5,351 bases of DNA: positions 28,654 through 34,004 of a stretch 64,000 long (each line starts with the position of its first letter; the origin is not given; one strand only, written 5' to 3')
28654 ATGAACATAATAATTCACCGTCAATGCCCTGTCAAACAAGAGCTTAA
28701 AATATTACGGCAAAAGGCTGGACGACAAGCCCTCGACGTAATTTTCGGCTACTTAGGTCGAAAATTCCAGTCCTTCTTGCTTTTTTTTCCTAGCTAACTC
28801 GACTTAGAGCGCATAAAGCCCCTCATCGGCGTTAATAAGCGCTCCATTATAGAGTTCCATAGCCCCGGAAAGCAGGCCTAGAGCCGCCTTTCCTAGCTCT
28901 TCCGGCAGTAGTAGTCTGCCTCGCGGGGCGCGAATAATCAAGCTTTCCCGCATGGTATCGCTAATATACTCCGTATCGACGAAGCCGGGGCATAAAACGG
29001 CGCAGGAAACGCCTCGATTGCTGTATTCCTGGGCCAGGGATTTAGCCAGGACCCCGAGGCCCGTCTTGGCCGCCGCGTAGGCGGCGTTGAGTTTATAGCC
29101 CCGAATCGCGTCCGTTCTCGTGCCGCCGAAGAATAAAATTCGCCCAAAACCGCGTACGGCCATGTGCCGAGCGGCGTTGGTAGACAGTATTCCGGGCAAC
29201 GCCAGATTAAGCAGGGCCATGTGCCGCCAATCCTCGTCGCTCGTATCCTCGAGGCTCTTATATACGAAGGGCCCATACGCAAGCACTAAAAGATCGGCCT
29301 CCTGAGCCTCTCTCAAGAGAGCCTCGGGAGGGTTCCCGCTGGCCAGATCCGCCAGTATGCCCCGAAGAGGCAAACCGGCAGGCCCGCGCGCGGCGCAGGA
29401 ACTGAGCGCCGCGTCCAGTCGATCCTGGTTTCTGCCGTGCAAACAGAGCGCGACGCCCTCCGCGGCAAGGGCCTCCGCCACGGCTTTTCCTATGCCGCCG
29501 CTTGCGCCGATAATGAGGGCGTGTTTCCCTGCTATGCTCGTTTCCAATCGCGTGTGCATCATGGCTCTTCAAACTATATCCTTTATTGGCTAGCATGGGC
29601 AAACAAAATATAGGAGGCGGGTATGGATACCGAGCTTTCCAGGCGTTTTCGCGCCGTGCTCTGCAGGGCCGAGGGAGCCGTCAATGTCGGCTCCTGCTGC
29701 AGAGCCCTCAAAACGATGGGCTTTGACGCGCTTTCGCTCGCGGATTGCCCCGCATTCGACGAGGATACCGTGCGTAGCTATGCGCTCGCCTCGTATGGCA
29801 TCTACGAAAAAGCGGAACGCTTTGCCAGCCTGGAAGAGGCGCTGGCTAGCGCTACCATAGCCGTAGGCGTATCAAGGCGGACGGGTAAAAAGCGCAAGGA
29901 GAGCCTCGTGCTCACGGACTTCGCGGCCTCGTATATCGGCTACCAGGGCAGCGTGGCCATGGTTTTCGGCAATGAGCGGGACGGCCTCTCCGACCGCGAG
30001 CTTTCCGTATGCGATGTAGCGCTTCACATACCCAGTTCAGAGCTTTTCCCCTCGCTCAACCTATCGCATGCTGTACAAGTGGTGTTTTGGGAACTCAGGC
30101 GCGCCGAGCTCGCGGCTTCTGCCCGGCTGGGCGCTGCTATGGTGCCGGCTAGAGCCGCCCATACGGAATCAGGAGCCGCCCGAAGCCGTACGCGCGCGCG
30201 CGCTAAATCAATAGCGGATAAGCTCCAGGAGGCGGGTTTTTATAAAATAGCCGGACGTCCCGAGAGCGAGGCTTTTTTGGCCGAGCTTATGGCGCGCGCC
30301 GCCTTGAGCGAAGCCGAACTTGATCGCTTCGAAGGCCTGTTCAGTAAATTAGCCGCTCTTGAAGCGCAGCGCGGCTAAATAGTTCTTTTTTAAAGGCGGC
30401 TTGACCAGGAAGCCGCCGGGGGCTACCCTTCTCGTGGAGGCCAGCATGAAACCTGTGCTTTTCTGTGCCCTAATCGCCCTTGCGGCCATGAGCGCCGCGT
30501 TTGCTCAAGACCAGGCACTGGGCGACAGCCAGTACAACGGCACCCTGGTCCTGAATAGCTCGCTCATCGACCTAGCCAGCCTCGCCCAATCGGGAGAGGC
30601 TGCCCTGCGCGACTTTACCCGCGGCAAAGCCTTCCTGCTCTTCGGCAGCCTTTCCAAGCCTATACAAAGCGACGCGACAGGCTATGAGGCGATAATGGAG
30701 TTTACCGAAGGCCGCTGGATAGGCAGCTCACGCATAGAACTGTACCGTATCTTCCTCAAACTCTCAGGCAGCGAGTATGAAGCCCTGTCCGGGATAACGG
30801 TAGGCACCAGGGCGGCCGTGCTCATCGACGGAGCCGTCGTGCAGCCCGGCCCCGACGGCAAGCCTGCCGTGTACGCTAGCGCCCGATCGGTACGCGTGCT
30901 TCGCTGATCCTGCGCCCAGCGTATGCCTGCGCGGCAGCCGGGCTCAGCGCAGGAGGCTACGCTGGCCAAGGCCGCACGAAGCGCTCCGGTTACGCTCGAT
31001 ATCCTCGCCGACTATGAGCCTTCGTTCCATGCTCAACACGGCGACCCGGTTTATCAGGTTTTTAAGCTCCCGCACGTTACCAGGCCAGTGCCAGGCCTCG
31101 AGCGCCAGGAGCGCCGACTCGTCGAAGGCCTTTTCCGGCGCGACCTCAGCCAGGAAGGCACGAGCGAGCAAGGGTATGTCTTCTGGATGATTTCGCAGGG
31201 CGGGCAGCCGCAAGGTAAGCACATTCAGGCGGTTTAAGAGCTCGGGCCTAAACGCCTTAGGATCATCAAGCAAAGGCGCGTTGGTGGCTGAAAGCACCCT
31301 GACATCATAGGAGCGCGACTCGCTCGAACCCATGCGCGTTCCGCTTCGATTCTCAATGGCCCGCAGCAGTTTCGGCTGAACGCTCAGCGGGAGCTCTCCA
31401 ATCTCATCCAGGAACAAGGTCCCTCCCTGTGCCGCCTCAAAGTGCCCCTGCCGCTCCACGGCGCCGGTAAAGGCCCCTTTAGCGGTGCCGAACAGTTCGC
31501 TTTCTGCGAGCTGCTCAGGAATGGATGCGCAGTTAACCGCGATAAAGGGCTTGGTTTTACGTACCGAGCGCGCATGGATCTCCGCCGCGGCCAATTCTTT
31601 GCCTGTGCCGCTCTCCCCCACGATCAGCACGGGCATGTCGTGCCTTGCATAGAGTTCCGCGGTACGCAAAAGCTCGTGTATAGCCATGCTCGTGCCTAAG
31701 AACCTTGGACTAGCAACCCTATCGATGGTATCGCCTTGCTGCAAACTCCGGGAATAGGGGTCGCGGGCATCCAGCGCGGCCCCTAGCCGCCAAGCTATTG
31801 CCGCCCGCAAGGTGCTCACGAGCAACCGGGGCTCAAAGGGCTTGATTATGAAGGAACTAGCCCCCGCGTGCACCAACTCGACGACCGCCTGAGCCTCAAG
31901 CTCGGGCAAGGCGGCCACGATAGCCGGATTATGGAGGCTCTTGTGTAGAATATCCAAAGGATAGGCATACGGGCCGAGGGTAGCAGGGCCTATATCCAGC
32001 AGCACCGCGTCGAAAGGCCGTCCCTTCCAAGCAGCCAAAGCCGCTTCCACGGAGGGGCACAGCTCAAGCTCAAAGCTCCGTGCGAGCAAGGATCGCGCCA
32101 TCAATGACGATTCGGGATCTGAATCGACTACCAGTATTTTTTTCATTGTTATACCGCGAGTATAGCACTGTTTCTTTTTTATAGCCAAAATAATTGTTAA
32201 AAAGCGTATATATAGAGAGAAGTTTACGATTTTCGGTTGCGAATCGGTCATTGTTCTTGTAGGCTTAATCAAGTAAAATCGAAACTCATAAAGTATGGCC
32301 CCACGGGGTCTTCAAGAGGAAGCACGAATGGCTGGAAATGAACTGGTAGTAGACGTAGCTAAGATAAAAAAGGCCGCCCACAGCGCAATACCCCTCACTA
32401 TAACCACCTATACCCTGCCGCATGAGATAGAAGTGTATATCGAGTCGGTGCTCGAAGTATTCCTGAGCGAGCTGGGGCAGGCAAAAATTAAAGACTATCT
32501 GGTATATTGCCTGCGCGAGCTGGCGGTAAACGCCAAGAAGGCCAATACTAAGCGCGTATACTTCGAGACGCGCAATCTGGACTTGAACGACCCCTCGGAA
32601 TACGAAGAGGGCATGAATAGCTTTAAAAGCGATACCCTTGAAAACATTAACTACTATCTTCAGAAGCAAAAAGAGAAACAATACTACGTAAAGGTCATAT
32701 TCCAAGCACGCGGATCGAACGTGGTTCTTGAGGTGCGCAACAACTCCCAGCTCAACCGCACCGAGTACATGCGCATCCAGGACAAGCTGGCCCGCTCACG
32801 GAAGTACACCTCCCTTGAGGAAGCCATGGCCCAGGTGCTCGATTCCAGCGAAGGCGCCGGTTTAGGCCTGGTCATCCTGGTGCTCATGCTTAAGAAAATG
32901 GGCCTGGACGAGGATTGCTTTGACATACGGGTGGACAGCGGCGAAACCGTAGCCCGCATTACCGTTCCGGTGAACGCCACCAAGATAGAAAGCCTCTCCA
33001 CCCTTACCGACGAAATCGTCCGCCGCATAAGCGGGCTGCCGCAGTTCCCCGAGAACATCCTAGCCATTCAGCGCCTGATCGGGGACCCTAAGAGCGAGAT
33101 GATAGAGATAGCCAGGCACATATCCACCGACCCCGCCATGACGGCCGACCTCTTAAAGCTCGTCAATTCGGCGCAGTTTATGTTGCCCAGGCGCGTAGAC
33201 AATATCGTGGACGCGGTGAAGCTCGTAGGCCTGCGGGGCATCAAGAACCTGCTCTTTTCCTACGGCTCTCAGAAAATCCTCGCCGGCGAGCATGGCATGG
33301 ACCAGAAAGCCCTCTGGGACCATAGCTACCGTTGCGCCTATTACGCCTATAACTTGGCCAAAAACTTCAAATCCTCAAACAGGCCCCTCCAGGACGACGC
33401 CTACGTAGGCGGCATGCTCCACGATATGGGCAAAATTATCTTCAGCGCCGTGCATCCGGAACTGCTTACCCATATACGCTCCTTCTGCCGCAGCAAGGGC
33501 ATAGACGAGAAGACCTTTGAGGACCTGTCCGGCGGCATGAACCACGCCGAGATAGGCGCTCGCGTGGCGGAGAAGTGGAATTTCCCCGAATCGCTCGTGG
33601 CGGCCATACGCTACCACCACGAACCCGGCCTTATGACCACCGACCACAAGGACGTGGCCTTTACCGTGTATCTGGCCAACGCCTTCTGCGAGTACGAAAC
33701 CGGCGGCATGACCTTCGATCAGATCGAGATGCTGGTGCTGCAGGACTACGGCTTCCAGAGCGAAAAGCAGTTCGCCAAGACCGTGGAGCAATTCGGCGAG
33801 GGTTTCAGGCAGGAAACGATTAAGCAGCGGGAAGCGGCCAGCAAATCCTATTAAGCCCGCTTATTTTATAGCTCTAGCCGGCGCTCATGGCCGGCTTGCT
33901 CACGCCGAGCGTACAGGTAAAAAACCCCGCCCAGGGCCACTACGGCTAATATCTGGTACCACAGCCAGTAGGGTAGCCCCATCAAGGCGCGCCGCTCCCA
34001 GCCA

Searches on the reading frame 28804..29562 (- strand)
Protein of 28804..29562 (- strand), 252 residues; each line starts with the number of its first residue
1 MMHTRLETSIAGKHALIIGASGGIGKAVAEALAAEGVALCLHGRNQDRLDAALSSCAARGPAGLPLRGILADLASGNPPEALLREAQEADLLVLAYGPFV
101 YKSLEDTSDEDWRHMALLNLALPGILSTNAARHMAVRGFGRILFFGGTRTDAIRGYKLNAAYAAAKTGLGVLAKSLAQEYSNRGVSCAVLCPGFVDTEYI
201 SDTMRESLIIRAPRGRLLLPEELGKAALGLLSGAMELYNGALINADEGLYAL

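Call 37: search_protein_families(library=pfam, proteins=[window:28804-29562:-], max_evalue=0.00001)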
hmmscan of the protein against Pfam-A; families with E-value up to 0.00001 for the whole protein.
window:28804-29562:- (252 aa): 2 families
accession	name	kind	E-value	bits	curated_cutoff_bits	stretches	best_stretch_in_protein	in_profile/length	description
PF00106.31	adh_short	-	4.9e-27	95.1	26.6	1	13-200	1-187/195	short chain dehydrogenase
PF13561.12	adh_short_C2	-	1.4e-25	90.7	27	1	19-249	1-235/236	Enoyl-(Acyl carrier protein) reductase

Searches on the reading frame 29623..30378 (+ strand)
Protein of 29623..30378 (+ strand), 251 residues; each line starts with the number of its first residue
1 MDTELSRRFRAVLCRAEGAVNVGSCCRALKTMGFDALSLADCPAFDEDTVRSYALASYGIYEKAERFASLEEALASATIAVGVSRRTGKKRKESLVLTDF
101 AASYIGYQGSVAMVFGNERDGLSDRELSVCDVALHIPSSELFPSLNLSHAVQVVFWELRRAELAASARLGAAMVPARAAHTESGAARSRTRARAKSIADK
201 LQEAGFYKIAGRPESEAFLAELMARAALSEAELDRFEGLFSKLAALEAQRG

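Call 37: search_protein_families(library=pfam, proteins=[window:29623-30378:+], max_evalue=0.00001)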
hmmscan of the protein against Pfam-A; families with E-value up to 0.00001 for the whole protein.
window:29623-30378:+ (251 aa): 1 family
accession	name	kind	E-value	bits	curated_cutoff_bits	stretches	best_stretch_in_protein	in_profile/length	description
PF00588.24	SpoU_methylase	-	2.4e-21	76.8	29.7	1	10-155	3-141/142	SpoU rRNA Methylase family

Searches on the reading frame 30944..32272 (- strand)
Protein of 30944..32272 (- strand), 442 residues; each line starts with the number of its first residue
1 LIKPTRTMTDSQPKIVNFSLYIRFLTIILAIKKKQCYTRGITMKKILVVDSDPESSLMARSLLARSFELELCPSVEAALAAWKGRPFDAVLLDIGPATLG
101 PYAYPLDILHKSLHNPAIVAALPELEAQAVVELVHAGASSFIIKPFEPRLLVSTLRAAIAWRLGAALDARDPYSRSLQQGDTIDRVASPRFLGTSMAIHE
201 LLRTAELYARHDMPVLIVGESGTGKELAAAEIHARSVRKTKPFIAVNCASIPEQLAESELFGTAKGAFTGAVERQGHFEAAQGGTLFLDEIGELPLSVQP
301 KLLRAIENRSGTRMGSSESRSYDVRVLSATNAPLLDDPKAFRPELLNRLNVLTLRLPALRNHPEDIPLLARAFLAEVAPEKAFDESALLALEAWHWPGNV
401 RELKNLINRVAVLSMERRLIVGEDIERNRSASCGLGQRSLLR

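Call 5: search_protein_families(library=pfam, proteins=[window:30944-32272:-], max_evalue=0.01)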
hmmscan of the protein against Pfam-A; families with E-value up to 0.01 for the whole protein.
window:30944-32272:- (442 aa): 8 families
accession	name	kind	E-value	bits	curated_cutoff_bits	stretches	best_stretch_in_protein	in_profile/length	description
PF00158.32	Sigma54_activat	-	3.6e-57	193.1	20.2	1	192-354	2-167/168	Sigma-54 interaction domain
PF14532.12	Sigma54_activ_2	-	3.9e-17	63.2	25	1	192-359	1-138/138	Sigma-54 interaction domain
PF25601.1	AAA_lid_14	-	1.2e-15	57.5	27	1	360-426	1-71/87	AAA+ ATPase lid domain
PF07728.20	AAA_5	-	2.8e-07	31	22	1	214-340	1-130/139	AAA domain (dynein-related subfamily)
PF00072.30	Response_reg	-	3.8e-07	30.7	30.2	1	46-155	1-110/111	Response regulator receiver domain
PF07724.20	AAA_2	-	0.001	19.6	27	0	215-308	6-101/166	AAA domain (Cdc48 subfamily)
PF00004.35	AAA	-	0.0014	19.5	21.2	1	215-348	1-122/131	ATPase family associated with various cellular activities (AAA)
PF01078.27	Mg_chelatase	-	0.0067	16.3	20.3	0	270-324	94-148/207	Magnesium chelatase, subunit ChlI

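Call 8: search_protein_families(library=ncbifam, proteins=[window:30944-32272:-], max_evalue=0.1)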
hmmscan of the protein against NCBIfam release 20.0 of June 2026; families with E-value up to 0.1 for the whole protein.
window:30944-32272:- (442 aa): 44 families (the best 25 are shown)
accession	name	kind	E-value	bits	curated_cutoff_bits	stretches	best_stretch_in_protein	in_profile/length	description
TIGR01817.1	nifA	equivalog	1.1e-76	258.8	528.85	1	187-426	194-439/534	nif-specific transcriptional activator NifA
NF003451.0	PRK05022.1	equivalog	1.6e-76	258.1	476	1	176-418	177-427/512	nitric oxide reductase transcriptional regulator NorR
TIGR01818.1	ntrC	equivalog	5.7e-75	252.9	558.6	1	46-421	1-374/463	nitrogen regulation protein NR(I)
NF008469.0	PRK11361.1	equivalog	6.1e-75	252.7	714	1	43-428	4-389/461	acetoacetate metabolism transcriptional regulator AtoC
TIGR02915.1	PEP_resp_reg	equivalog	7.6e-72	242.5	502.6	1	66-428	20-385/445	PEP-CTERM-box response regulator transcription factor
NF038308.1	RNA_repair_RtcR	equivalog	7e-71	239.7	650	1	193-419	184-427/530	RNA repair transcriptional activator RtcR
NF041552.1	TF_PrdR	equivalog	5.5e-70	236.3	795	1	190-419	268-505/577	sigma-54 dependent transcriptional regulator PrdR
NF050807.1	TransRegFlbDCaul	equivalog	1.1e-69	235.4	750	1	193-418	122-355/454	sigma-54-dependent transcriptional regulator FlbD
TIGR02329.1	propionate_PrpR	equivalog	2.7e-69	234.2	499.2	1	173-413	196-449/526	propionate catabolism operon regulatory protein PrpR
TIGR02974.1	phageshock_pspF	equivalog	1.6e-67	228.1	443.55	1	192-412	2-231/336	phage shock protein operon transcriptional activator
NF041946.1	LuxO_transreg_Vib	equivalog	6.1e-67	226.4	800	1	62-418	16-370/463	quorum-sensing sigma-54 dependent transcriptional regulator LuxO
NF011695.0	PRK15115.1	equivalog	9.6e-67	225.6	763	1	45-414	8-368/445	two-component system response regulator GlrR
NF007689.0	PRK10365.1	equivalog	5.7e-66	223.1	760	1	45-414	7-372/441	sigma-54-dependent response regulator transcription factor ZraR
NF011953.0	PRK15424.1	equivalog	2.4e-65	221.1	703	1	183-413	213-464/538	propionate catabolism operon regulatory protein PrpR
NF049963.1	RespRegFlgRCampy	domain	2.3e-62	211.3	750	1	130-424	84-376/429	fla regulon two-component system response regulator FlgR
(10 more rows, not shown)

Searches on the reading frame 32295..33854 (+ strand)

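Call 37: search_protein_families(library=pfam, proteins=[window:32295-33854:+], max_evalue=0.00001)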
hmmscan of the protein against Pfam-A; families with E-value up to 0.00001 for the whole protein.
window:32295-33854:+ (519 aa): 2 families
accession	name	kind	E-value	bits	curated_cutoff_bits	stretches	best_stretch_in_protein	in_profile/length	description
PF08668.18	HDOD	-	1.3e-57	194.9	22.9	1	248-444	1-196/196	HDOD domain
PF01966.28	HD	-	1.3e-11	45.2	22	1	341-448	2-92/116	HD domain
